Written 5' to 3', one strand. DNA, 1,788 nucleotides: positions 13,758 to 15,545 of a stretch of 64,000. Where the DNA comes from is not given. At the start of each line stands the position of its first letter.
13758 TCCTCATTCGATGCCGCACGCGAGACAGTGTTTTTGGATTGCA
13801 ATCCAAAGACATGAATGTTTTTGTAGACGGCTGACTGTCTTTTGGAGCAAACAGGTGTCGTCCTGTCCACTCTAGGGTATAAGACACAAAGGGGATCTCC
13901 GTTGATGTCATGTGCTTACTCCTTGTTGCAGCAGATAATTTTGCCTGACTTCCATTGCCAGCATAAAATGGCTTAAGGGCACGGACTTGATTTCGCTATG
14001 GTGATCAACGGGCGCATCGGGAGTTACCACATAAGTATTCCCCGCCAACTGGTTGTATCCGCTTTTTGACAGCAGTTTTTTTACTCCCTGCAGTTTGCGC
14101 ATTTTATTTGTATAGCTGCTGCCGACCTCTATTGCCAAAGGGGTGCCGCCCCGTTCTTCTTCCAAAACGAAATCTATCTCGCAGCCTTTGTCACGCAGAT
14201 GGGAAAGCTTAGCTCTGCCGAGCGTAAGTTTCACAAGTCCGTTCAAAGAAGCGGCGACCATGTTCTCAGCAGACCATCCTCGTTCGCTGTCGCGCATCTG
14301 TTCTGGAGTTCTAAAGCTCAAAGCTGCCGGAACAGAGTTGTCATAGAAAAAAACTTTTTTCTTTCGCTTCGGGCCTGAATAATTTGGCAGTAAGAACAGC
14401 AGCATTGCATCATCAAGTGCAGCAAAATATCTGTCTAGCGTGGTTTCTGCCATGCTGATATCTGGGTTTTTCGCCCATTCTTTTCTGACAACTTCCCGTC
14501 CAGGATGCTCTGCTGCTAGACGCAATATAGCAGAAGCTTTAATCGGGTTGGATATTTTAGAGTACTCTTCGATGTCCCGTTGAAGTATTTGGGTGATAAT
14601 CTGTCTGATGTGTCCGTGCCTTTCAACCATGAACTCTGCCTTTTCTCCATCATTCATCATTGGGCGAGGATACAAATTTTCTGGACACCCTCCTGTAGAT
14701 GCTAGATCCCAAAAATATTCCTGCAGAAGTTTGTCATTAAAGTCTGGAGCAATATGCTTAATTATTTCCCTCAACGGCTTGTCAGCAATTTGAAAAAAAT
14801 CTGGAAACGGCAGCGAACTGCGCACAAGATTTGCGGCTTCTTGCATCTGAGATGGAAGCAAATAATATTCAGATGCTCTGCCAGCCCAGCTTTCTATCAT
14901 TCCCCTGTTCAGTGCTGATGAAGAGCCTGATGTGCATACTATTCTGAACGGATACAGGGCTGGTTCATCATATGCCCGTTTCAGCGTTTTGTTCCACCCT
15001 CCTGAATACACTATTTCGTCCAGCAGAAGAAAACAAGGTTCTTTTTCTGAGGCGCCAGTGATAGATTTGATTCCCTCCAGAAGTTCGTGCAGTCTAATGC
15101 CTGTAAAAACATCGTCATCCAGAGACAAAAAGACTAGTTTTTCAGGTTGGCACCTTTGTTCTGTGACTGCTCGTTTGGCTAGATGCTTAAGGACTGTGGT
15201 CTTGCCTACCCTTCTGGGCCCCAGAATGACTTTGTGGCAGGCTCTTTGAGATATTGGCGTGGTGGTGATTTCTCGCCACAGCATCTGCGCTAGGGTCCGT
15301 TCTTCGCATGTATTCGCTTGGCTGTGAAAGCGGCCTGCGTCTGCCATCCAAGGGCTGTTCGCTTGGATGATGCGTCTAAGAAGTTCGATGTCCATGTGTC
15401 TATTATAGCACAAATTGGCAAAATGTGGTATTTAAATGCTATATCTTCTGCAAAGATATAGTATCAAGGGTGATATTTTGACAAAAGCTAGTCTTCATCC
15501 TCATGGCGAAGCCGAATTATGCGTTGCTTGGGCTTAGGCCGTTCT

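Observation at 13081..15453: AT-rich two-gene cassette: leaderless AAA+/DUF4143-type ATPase translationally coupled to an unknown 276-aa protein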

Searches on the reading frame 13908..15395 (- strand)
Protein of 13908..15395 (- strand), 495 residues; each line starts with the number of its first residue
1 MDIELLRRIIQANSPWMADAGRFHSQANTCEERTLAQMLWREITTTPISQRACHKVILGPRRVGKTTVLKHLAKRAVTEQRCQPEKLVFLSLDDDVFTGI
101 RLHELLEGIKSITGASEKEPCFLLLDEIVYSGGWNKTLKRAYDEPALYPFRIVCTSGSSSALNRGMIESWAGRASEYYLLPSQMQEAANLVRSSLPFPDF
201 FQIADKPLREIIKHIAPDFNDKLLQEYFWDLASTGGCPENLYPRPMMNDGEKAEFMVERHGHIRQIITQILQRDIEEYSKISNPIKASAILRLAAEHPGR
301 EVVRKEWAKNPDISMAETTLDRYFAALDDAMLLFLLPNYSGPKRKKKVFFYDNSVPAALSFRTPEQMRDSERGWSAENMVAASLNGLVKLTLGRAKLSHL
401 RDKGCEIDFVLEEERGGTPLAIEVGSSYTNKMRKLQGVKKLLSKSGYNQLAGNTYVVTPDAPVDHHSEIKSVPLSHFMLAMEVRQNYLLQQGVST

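Call 5: search_protein_families(library=padloc, proteins=[window:13908-15395:-], max_evalue=0.1)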
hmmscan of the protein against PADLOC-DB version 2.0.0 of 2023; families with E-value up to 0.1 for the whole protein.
window:13908-15395:- (495 aa): 9 families
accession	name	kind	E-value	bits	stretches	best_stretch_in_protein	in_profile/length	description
PDLC04790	PDC-S01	-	1.2e-32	111.1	1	56-478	31-418/422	-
PDLC04787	PDC-S01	-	1.5e-32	111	1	48-480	23-408/412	-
PDLC04789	PDC-S01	-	1e-26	91.9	1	54-432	19-346/375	-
PDLC04791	PDC-S01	-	8.8e-26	88.5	2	49-181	16-144/395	-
PDLC04788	PDC-S01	-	5.2e-10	36.8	1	56-438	23-394/448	-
PDLC04786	PDC-S01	-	1.2e-07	28.9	1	56-441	24-401/439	-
PDLC04792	PDC-S01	-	3.9e-05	20.4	1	366-482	330-435/452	-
PDLC00304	PtuA1|PtuA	-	0.05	10.8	0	55-80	42-68/444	AAA ATPase domain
PDLC04140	mad8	-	0.052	11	0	53-76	28-51/314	mads_8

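Call 6: search_protein_families(library=ncbifam, proteins=[window:13908-15395:-], max_evalue=0.1)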
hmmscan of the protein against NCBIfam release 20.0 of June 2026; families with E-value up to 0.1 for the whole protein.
window:13908-15395:- (495 aa): 1 family
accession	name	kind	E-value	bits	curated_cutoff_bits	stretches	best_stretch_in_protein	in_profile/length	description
TIGR03499.1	FlhF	equivalog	0.002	18.2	174.15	1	26-93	172-237/286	flagellar biosynthesis GTPase FlhF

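Call 8: search_protein_families(library=pfam, proteins=[window:13908-15395:-], max_evalue=0.1)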
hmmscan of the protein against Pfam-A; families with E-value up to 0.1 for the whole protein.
window:13908-15395:- (495 aa): 5 families
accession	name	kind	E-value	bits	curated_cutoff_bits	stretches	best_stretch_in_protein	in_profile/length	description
PF13173.12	AAA_14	-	5.4e-21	75.4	27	1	55-186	5-127/129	AAA domain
PF13635.12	DUF4143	-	2.8e-18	66.6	28.1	1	272-426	1-159/160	Domain of unknown function (DUF4143)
PF00004.35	AAA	-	0.024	15.5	21.2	1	57-128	3-66/131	ATPase family associated with various cellular activities (AAA)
PF01637.24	ATPase_2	-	0.051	13.8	33.2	0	55-76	23-44/225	ATPase domain predominantly from Archaea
PF00910.28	RNA_helicase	-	0.081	13.9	21.5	0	56-101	2-48/105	RNA helicase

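Call 24: search_protein_families(library=phrogs, proteins=[window:13908-15395:-], max_evalue=1)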
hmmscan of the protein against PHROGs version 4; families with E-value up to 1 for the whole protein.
window:13908-15395:- (495 aa): 1 family
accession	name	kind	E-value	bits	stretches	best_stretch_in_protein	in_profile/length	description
phrog_168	-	DNA, RNA and nucleotide metabolism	0.41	11.3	1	52-132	42-113/314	clamp loader of DNA polymerase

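Call 26: find_homologous_proteins(query=window:13908-15395:-, max_evalue=1e-20)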
Query window:13908-15395:- (495 aa): 70 proteins with E <= 1e-20 among 8000 candidates.
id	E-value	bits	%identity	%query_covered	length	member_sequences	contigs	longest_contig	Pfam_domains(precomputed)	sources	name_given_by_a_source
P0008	0.0e+0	1120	99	100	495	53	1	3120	PF13173.13,PF13635.13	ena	-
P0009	1.5e-156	540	49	99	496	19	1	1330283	PF13173.13,PF13635.13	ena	-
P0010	3.1e-110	388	41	100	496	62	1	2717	PF13173.13,PF13635.13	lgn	-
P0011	3.1e-92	328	39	96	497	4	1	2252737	PF13173.13,PF13635.13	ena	-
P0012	6.4e-50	189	30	98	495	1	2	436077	PF13173.13,PF13635.13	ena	-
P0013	1.0e-49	188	31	98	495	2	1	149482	PF13173.13,PF13635.13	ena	-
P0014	3.2e-49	186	30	98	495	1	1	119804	PF13173.13,PF13635.13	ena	-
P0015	3.8e-48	183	31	98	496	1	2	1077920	PF13173.13,PF13635.13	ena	-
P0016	9.1e-48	182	31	98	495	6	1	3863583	PF13173.13,PF13635.13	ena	-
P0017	1.5e-47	181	31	98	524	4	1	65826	PF13173.13,PF13635.13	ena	-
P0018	9.2e-47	178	30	97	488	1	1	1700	PF13173.13,PF13635.13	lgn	-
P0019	2.1e-46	177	31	98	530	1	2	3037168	PF13173.13,PF13635.13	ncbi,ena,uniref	ncbi:ATP-binding protein [Candidatus Poriferisocius sp.]|uniref:ATP-binding protein n=1 Tax=Candidat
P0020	2.8e-46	177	30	98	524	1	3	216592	PF13173.13,PF13635.13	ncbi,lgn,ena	-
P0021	3.0e-46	177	30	98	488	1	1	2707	PF13173.13,PF13635.13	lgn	-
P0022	2.4e-45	174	31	96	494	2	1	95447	PF13173.13,PF13635.13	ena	-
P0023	3.4e-45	173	30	97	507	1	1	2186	PF13173.13,PF13635.13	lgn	-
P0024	5.3e-45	172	31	91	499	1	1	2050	PF13173.13,PF13635.13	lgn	-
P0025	5.3e-45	172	31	97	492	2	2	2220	PF13173.13,PF13635.13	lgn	-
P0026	1.3e-44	171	29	99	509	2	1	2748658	PF13173.13,PF13635.13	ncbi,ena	-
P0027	1.3e-44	171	31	96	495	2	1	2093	PF13173.13,PF13635.13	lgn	-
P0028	1.9e-44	171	29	98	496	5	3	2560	PF13173.13,PF13635.13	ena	-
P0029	2.4e-44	170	30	99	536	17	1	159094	PF13173.13,PF13635.13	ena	-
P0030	2.6e-44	170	31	93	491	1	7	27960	PF13173.13,PF13635.13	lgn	-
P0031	3.6e-44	170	30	93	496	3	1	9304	PF13173.13,PF13635.13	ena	-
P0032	5.5e-44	169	30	95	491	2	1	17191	PF13173.13,PF13635.13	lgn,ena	-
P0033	1.1e-43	168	30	95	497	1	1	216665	PF13173.13,PF13635.13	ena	-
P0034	2.6e-43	167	31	97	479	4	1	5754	PF13173.13,PF13635.13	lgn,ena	-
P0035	6.7e-43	166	32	87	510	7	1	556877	PF13173.13,PF13635.13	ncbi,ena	-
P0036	1.2e-42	165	33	89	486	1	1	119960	PF13173.13,PF13635.13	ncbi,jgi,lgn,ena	-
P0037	4.3e-42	163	29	99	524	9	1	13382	PF13173.13,PF13635.13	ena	-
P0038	4.7e-42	163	29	98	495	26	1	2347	PF13173.13,PF13635.13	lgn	-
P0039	1.0e-41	162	32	86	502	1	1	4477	PF13173.13,PF13635.13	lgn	-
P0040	1.2e-41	161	30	94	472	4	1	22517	PF13173.13,PF13635.13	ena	-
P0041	2.7e-41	160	31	96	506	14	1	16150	PF13173.13,PF13635.13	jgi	jgi:predicted AAA+ superfamily ATPase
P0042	3.3e-41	160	31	91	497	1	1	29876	PF13173.13,PF13635.13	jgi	-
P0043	5.3e-41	159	29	96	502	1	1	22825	PF13173.13,PF13635.13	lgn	-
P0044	8.8e-41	159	29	96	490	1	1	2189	PF13173.13,PF13635.13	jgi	-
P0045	2.5e-40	157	27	97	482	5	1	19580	PF13173.13,PF13635.13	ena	-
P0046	5.8e-40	156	28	96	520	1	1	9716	PF13173.13,PF13635.13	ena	-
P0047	2.5e-39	154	29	97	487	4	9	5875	PF13173.13,PF13635.13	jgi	jgi:predicted AAA+ superfamily ATPase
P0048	3.0e-39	153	29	91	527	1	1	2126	PF13173.13,PF13635.13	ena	-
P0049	4.1e-39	153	28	98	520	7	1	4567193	PF13173.13,PF13635.13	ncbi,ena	-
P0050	4.9e-39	153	29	99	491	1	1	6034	PF13173.13,PF13635.13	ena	-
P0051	4.9e-39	153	29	97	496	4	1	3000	PF13173.13,PF13635.13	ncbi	-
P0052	7.6e-39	152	32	91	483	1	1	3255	PF13173.13,PF13635.13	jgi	jgi:predicted AAA+ superfamily ATPase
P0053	1.1e-38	152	28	98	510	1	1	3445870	PF13173.13,PF13635.13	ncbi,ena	-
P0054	1.3e-38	151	29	99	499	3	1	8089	PF13173.13,PF13635.13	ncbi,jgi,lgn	jgi:predicted AAA+ superfamily ATPase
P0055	2.0e-38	151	29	93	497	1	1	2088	PF13173.13,PF13635.13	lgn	-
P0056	2.4e-38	150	29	96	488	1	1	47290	PF13173.13,PF13635.13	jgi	jgi:predicted AAA+ superfamily ATPase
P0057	2.7e-38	150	28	97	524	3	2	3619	PF13173.13,PF13635.13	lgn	-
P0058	5.1e-38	149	30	92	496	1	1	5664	PF13173.13,PF13635.13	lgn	-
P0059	5.7e-38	149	29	96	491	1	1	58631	PF13173.13,PF13635.13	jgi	jgi:predicted AAA+ superfamily ATPase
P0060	5.8e-38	149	29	96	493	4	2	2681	PF13173.13,PF13635.13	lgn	-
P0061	6.5e-38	149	29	96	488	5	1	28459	PF13173.13,PF13635.13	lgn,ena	-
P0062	6.6e-38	149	30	95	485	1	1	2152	PF13173.13,PF13635.13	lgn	-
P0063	1.1e-37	148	30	92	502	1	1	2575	PF13173.13,PF13635.13,PF01637.25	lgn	-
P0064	1.4e-37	148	29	96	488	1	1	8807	PF13173.13,PF13635.13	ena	-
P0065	2.5e-37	147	30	96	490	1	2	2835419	PF13173.13,PF13635.13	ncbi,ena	-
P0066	1.4e-36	145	29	97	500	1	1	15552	PF13173.13,PF13635.13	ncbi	-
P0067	1.6e-36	144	30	97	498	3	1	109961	PF13173.13,PF13635.13,PF01637.25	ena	-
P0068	3.7e-36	143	30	95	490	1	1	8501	PF13173.13,PF13635.13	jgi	-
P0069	7.2e-36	142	28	99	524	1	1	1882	PF13173.13,PF13635.13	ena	-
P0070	8.3e-36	142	29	96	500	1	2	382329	PF13173.13,PF13635.13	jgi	jgi:uncharacterized protein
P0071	9.1e-35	139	27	96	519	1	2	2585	PF13173.13,PF13635.13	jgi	jgi:predicted AAA+ superfamily ATPase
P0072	2.1e-33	134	30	90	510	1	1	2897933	PF13173.13,PF13635.13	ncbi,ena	-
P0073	1.1e-32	132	28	86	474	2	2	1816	PF13173.13,PF13635.13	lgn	-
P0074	1.3e-32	132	29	96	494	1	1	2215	PF13173.13,PF13635.13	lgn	-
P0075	6.9e-30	123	28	93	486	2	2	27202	PF13173.13,PF13635.13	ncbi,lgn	ncbi:MAG: ATP-binding protein [Egibacteraceae bacterium]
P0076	2.4e-29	121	27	91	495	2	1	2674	PF13173.13,PF13635.13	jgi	-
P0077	2.9e-29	121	37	28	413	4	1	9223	PF13173.13,PF13635.13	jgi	jgi:predicted AAA+ superfamily ATPase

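Call 28: find_encoding_contigs(protein=P0009, flank=6000, max_places=3)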
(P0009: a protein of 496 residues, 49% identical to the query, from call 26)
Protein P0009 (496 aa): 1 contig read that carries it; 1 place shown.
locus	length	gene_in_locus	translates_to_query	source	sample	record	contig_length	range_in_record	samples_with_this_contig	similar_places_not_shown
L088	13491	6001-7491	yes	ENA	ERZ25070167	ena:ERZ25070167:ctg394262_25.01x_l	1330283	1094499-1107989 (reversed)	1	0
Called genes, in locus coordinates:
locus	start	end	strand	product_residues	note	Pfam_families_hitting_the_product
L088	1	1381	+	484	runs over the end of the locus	PF02386:TrkH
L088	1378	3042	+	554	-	PF02386:TrkH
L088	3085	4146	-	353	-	-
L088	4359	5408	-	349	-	-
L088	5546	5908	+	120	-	PF04326:SLFN_AlbA_2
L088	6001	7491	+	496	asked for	PF13173:AAA_14, PF13635:DUF4143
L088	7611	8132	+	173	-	-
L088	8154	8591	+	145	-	PF19502:DUF6036 (weak)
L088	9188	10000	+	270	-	PF04255:DUF433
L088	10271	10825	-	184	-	-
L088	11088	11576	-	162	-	-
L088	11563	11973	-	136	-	-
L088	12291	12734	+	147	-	-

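Call 29: find_encoding_contigs(protein=P0011, flank=6000, max_places=3)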
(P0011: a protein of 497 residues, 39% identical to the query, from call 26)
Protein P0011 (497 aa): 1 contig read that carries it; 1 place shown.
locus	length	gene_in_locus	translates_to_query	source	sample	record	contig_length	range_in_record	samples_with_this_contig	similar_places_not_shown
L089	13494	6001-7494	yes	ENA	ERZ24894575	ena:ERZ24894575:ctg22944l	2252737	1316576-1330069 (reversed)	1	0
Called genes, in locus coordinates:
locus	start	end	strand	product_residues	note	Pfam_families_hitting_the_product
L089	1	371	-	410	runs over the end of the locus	PF06537:DHOR, PF00034:Cytochrom_C (faint)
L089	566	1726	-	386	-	PF09375:Peptidase_M75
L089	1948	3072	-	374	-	PF09084:NMT1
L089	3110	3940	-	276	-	PF00528:BPD_transp_1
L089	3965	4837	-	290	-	PF00005:ABC_tran, PF13304:AAA_21 (faint)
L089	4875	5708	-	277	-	PF00528:BPD_transp_1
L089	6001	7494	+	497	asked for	PF13173:AAA_14, PF13635:DUF4143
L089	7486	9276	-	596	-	-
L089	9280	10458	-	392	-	PF26299:MurL_N, PF26298:MurL_epimerase_C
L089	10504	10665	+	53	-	-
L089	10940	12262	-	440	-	-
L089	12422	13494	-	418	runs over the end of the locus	PF13173:AAA_14, PF13635:DUF4143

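Call 30: find_encoding_contigs(protein=P0010, flank=6000, max_places=3)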
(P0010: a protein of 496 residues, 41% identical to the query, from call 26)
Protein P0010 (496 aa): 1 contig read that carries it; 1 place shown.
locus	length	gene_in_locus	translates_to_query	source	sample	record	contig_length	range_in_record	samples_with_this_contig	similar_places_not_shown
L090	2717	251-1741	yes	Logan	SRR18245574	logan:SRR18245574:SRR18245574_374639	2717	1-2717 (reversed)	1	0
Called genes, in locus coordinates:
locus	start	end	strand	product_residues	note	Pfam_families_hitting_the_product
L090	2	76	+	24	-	?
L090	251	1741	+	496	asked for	PF13173:AAA_14, PF13635:DUF4143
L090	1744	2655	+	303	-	-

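Call 65: search_solved_structures(query=A5, max_evalue=0.01)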
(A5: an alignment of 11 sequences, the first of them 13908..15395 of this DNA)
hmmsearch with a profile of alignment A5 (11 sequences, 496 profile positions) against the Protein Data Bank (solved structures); distinct sequences matched with E-value up to 0.01: 2.
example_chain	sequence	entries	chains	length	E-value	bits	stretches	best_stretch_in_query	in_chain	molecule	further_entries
5uj7_C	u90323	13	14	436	0.0027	19.9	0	41-95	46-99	Origin recognition complex subunit 4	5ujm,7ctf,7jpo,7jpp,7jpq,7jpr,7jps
7cte_D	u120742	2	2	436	0.0029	19.7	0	41-95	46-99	Origin recognition complex subunit 4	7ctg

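Call 69: find_encoding_contigs(protein=P0019, flank=5000, max_places=2)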
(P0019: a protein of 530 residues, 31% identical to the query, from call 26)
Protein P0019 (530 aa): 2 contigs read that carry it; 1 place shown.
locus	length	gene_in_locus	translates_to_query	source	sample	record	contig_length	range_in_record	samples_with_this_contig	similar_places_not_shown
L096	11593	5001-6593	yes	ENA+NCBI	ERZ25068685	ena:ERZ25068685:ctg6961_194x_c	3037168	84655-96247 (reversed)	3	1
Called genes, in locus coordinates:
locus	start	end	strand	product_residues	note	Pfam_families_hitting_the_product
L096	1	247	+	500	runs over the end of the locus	PF00501:AMP-binding, PF13193:AMP-binding_C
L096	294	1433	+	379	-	PF00378:ECH_1, PF16113:ECH_2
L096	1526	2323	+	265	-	PF00041:fn3, PF16656:Pur_ac_phosph_N (faint), PF25059:FN3_DSCAM-DSCAML_C (faint), PF00041:fn3 (weak)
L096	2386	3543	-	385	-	PF00108:Thiolase_N, PF02803:Thiolase_C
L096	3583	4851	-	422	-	PF02771:Acyl-CoA_dh_N, PF02770:Acyl-CoA_dh_M, PF00441:Acyl-CoA_dh_1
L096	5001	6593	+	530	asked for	PF13173:AAA_14, PF13635:DUF4143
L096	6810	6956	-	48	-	-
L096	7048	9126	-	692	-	PF00174:Oxidored_molyb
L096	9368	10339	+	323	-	PF03193:RsgA_GTPase, PF00005:ABC_tran (weak), PF01926:MMR_HSR1 (weak)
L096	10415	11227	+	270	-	PF00106:adh_short, PF08659:KR (weak), PF13561:adh_short_C2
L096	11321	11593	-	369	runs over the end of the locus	-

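Call 70: find_encoding_contigs(protein=P0016, flank=5000, max_places=2)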
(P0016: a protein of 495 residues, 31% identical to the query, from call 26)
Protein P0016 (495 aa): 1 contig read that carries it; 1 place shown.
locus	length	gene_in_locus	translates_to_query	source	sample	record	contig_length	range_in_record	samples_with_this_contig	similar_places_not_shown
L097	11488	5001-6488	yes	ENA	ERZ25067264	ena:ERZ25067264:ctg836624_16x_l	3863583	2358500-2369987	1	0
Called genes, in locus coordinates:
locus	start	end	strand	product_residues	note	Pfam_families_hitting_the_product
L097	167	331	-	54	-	-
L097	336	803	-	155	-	-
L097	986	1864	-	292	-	PF00296:Bac_luciferase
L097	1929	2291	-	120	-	PF00903:Glyoxalase, PF18029:Glyoxalase_6 (weak)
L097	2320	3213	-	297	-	PF01979:Amidohydro_1, PF07969:Amidohydro_3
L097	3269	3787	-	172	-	PF22039:HUTI_composite_bact (weak), PF01979:Amidohydro_1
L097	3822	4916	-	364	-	PF08100:Dimerisation, PF00891:Methyltransf_2, PF08241:Methyltransf_11 (weak), PF13649:Methyltransf_25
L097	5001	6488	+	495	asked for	PF13173:AAA_14, PF13635:DUF4143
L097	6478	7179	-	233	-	PF00144:Beta-lactamase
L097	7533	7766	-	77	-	-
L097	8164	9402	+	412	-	PF04389:Peptidase_M28 (weak), PF01546:Peptidase_M20, PF07687:M20_dimer (weak)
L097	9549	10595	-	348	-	PF08240:ADH_N, PF00107:ADH_zinc_N, PF13602:ADH_zinc_N_2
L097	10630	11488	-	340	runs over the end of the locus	PF00248:Aldo_ket_red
